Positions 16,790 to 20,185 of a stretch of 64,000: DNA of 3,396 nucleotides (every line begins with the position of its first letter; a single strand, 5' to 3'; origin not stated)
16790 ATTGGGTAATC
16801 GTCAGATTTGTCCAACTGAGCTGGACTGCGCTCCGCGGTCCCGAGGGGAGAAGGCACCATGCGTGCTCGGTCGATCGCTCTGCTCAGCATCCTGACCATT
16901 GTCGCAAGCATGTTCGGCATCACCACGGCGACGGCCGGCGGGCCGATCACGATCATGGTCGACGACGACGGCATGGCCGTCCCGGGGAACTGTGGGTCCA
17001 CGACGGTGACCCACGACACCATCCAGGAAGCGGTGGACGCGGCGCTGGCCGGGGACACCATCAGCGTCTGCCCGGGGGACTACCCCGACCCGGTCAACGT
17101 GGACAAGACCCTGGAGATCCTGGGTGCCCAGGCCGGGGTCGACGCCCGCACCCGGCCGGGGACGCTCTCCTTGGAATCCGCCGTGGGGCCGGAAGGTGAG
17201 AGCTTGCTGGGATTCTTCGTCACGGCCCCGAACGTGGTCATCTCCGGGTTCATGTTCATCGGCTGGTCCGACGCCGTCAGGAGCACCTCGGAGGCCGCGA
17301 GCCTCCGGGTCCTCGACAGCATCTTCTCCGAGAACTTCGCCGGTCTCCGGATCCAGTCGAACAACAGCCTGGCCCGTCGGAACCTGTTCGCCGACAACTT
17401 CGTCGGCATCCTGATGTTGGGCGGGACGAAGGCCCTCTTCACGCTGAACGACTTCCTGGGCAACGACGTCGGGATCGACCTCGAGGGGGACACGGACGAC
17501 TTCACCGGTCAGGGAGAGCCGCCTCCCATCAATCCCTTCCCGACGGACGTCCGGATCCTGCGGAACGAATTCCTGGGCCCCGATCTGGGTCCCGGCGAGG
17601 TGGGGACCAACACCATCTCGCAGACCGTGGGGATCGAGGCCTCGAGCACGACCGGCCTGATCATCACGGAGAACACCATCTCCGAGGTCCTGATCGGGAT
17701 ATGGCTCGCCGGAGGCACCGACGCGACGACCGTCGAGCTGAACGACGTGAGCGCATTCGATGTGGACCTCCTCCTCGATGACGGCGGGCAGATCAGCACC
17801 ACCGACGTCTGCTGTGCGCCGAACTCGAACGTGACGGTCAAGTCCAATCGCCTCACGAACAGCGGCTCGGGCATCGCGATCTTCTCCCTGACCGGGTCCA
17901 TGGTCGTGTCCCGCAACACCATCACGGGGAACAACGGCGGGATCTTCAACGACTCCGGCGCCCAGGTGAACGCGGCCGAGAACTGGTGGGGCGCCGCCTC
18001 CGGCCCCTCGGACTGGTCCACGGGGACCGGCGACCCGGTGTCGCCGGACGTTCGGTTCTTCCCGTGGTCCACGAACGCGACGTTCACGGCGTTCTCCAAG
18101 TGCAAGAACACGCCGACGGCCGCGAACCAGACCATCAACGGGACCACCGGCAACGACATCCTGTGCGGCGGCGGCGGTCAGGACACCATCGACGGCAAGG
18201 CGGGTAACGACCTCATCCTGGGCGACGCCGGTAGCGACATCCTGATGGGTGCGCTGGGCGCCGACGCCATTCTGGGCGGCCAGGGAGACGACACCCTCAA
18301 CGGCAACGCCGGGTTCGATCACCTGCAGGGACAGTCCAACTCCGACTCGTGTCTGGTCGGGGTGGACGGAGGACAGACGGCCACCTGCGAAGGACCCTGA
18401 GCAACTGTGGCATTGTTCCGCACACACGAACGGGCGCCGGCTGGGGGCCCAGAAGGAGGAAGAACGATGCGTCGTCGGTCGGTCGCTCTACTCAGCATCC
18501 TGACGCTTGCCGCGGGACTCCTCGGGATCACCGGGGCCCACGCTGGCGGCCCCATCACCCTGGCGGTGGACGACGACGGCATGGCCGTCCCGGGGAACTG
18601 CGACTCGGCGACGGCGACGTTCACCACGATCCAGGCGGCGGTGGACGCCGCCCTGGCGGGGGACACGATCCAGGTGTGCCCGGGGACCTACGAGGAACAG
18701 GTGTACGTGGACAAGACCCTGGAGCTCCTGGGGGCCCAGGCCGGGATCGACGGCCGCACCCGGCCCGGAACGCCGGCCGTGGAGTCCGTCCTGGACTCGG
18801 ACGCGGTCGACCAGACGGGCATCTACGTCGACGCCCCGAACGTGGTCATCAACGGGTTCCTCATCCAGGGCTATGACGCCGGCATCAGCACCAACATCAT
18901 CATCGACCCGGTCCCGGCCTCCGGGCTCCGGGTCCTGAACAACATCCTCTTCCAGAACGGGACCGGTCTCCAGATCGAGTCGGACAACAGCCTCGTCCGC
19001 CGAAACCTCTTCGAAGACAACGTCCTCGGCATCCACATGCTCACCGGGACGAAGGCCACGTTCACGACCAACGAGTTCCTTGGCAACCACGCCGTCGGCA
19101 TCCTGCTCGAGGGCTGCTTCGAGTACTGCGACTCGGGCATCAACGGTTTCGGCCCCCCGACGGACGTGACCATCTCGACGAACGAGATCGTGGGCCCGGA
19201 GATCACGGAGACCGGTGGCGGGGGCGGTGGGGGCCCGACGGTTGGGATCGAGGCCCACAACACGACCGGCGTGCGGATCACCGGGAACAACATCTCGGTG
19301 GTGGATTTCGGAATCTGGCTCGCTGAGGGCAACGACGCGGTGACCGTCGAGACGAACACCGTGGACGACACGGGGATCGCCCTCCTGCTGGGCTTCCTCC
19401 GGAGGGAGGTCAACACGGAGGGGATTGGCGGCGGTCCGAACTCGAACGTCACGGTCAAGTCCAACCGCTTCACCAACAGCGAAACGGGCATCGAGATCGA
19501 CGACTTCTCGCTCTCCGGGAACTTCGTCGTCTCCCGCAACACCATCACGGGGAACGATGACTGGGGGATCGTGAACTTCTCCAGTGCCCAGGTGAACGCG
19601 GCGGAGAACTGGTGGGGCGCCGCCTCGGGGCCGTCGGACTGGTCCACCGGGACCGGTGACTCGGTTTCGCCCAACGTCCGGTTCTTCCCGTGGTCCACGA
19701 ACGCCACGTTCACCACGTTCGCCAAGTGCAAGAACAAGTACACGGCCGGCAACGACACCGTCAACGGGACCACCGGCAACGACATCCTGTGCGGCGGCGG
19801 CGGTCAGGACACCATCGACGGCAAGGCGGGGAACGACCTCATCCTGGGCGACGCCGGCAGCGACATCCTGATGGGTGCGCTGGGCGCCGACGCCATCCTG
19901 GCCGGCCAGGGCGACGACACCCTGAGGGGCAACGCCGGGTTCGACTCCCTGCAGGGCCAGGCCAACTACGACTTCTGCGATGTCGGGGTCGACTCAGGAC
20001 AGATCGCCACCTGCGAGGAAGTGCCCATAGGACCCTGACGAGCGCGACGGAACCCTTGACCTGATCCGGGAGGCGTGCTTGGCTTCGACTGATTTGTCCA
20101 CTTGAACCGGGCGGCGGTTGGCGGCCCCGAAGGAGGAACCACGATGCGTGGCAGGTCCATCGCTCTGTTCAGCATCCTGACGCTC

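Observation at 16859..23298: Four tandem paralogs of a secreted beta-helix/RTX protein are mosaics: segment-wise similarity switches partners along the gene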

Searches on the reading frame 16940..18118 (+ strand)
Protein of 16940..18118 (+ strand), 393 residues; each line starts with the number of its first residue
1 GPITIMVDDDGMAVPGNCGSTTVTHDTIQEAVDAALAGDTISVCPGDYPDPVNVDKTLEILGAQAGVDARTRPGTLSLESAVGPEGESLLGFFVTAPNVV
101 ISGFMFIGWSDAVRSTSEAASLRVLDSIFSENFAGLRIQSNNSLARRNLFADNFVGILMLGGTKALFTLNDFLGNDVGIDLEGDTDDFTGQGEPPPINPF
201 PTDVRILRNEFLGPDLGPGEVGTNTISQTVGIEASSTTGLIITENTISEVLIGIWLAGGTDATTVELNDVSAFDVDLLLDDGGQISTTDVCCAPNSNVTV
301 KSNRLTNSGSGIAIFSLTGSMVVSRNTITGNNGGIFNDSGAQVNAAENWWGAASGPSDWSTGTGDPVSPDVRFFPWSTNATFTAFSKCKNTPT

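Call 58: search_protein_representatives(protein=window:16940-18118:+)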
Query: 393 residues. Proteins with E-value up to 0.001 (for the whole library): 4035; up to 1e-10: 614; up to 1e-30: 12. The best 150 are listed.
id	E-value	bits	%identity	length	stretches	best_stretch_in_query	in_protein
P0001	6.3e-256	864.9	100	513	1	1-393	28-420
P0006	4.0e-89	315.8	49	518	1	3-392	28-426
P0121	7.5e-42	160.1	38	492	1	4-390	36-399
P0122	8.4e-41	156.7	32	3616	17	225-380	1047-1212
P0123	2.1e-39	152.1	46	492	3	4-154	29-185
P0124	2.7e-36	141.8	36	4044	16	24-161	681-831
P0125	3.2e-33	131.7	36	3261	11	295-377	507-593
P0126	6.1e-33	130.8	35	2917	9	15-130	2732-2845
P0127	9.7e-33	130.1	36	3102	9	298-377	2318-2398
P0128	1.2e-32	129.8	34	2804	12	2-106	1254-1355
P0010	3.3e-32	128.4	40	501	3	5-133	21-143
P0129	7.4e-31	123.9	32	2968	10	18-315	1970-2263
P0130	2.3e-28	115.7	36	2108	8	299-387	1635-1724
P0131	8.2e-28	113.9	33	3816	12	231-386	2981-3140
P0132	1.3e-27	113.2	35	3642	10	257-380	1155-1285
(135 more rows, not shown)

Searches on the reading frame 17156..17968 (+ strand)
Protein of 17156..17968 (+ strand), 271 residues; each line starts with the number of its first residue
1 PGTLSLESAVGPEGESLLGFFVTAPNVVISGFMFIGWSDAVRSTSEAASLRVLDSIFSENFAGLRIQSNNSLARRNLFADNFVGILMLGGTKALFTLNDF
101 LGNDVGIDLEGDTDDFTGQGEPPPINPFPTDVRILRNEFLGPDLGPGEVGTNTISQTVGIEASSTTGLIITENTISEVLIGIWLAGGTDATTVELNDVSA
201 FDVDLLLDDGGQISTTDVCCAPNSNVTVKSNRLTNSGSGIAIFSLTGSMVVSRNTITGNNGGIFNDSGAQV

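Call 49: search_solved_structures(query=A4, max_evalue=0.1, show_alignments=4)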
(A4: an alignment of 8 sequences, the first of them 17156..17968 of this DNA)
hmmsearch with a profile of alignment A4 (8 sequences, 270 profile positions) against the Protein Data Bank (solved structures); distinct sequences matched with E-value up to 0.1: 4.
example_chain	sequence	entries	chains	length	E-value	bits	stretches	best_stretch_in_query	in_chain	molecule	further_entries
7o0y_A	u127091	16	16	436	5.7e-08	35.6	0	75-124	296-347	Probable ABC transporter binding protein NosD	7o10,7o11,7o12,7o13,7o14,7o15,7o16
9i4f_A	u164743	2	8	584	0.00026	23.6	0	147-235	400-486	Alpha-1,3-galactosidase PpaGal | Alpha-1,3-galactosidase B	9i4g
6qps_A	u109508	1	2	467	0.015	17.9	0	68-108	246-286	Polysaccharide Lyase Family 6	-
3vst_A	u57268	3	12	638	0.033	16.7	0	134-205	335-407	Xylosidase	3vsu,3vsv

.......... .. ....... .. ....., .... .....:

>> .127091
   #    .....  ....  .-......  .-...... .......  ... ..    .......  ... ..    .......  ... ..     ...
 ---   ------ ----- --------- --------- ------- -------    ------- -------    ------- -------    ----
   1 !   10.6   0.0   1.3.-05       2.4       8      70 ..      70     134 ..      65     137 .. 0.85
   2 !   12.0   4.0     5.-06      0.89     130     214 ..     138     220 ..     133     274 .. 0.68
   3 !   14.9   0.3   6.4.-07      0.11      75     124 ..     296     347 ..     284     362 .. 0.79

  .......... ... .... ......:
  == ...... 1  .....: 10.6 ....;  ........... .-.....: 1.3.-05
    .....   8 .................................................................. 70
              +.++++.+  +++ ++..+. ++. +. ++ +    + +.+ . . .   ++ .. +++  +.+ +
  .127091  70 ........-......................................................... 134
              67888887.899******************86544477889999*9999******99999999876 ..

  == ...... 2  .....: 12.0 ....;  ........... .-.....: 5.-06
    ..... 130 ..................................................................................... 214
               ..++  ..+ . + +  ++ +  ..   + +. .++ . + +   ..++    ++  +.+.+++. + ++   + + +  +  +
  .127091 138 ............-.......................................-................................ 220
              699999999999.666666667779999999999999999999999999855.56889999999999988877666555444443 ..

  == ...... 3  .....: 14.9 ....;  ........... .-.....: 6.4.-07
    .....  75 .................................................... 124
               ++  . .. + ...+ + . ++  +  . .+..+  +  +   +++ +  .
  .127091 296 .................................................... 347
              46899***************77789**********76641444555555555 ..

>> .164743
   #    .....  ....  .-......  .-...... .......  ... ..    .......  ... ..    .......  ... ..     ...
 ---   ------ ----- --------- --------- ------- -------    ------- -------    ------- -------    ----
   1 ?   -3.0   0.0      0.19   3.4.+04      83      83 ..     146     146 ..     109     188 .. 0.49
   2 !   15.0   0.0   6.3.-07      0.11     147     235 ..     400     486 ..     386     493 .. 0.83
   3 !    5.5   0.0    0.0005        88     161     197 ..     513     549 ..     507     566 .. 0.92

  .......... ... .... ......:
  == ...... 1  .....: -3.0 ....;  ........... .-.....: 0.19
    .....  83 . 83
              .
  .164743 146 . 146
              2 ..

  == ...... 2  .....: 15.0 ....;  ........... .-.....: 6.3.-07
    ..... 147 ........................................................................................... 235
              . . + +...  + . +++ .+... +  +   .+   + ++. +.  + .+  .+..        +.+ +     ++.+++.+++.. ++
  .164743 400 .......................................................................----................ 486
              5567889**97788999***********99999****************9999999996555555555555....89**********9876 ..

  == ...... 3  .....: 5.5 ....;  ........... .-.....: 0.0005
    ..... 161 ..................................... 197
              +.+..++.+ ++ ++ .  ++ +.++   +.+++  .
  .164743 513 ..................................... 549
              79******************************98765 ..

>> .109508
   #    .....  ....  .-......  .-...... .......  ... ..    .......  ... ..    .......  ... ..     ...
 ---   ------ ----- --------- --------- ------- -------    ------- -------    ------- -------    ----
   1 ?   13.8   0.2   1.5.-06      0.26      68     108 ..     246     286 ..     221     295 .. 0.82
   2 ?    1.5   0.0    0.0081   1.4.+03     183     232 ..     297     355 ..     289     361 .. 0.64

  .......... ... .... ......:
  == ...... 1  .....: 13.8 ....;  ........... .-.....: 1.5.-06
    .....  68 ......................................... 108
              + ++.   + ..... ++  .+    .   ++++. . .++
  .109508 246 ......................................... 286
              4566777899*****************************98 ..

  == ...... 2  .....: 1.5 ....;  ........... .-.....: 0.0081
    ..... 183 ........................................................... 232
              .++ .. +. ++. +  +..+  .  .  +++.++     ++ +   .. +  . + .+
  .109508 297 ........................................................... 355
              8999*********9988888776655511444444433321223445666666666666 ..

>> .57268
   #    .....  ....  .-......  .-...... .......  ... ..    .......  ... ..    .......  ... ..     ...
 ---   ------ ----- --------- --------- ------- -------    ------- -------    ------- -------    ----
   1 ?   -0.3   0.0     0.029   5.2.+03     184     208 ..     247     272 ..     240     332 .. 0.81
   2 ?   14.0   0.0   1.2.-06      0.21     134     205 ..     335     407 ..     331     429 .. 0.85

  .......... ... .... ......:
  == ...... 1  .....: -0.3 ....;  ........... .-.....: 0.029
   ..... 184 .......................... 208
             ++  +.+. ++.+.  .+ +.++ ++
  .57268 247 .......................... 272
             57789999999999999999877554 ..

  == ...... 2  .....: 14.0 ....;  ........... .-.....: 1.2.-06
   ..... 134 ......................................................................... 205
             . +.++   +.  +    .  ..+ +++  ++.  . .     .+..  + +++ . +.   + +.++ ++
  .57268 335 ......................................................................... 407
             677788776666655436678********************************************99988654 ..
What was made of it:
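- Tried and rejected: It gave only repeat-level matches to NosD and did not recover AlgE (call 49).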

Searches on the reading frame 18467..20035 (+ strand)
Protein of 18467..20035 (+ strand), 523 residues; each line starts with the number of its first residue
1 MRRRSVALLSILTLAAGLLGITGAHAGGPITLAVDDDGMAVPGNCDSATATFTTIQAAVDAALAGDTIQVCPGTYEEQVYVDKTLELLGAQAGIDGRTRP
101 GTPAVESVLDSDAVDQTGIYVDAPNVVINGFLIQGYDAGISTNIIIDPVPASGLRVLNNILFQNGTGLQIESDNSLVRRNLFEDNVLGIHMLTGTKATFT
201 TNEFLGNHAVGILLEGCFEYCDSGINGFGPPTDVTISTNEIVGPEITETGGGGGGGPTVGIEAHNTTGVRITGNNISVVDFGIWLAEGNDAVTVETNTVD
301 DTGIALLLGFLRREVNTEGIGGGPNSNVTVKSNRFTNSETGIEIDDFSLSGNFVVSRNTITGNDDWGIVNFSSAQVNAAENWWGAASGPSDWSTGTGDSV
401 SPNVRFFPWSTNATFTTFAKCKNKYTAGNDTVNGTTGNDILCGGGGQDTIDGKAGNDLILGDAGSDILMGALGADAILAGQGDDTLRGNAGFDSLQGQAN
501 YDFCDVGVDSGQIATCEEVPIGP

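Call 6: search_protein_families(library=pfam, proteins=[window:18467-20035:+], max_evalue=0.01)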
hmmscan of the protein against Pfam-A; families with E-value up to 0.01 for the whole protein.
window:18467-20035:+ (523 aa): 4 families
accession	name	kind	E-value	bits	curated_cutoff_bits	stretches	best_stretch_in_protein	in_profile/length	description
PF13229.12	Beta_helix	-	2.2e-17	63.6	25.9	2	260-381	48-156/158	Right handed beta helix region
PF05048.19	NosD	-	4.1e-13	49.7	23.6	2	258-377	38-162/212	Periplasmic copper-binding protein (NosD)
PF00353.25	HemolysinCabind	-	3e-12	46.7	23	3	426-459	3-36/36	RTX calcium-binding nonapeptide repeat (4 copies)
PF07602.17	DUF1565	-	0.00048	20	20.3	1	47-214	10-170/257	Protein of unknown function (DUF1565)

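Call 7: search_protein_families(library=ncbifam, proteins=[window:18467-20035:+], max_evalue=0.01)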
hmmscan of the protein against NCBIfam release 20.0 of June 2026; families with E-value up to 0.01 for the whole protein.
window:18467-20035:+ (523 aa): 11 families
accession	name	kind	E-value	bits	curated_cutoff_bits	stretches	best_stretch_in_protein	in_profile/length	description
TIGR04247.1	NosD_copper_fam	subfamily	1.6e-14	53.3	300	2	55-99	1-46/377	nitrous oxide reductase family maturation protein NosD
NF046115.1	Ca_rpt_SMc04171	equivalog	4.7e-11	42.5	625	1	431-504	407-480/574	SMc04171 family calcium-binding repeat protein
NF033943.0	RTX_toxin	subfamily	2.1e-10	39.5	1000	1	428-504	677-753/930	RTX family hemolysin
TIGR03804.1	para_beta_helix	repeat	8.1e-07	28.6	19.45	0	350-373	7-29/44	parallel beta-helix repeat protein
NF033203.1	entero_EhxA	exception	3.9e-06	25.3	2000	1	428-504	746-822/997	enterohemolysin EhxA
NF007822.0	PRK10531.1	equivalog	7.1e-06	24.9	436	1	44-83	87-131/430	putative acyl-CoA thioester hydrolase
NF052454.1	BtaGlycanEglC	equivalog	8.7e-06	24.9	700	1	425-492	95-166/459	endo-1,3-1,4-beta-glycanase EglC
NF053766.1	ZapA_metallo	exception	7.4e-05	22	940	1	427-480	337-390/483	ZapA family metalloprotease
NF035945.1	Zn_serralysin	subfamily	0.0002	20.6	500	1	434-487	324-377/462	serralysin family metalloprotease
NF047854.1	LIC10774_subfam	equivalog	0.0018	17.3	380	0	47-181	75-234/358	LIC10774/LIC10365 family surface protein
NF050046.1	PueAB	exception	0.0075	14.7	670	0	431-472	371-412/616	polyurethane esterase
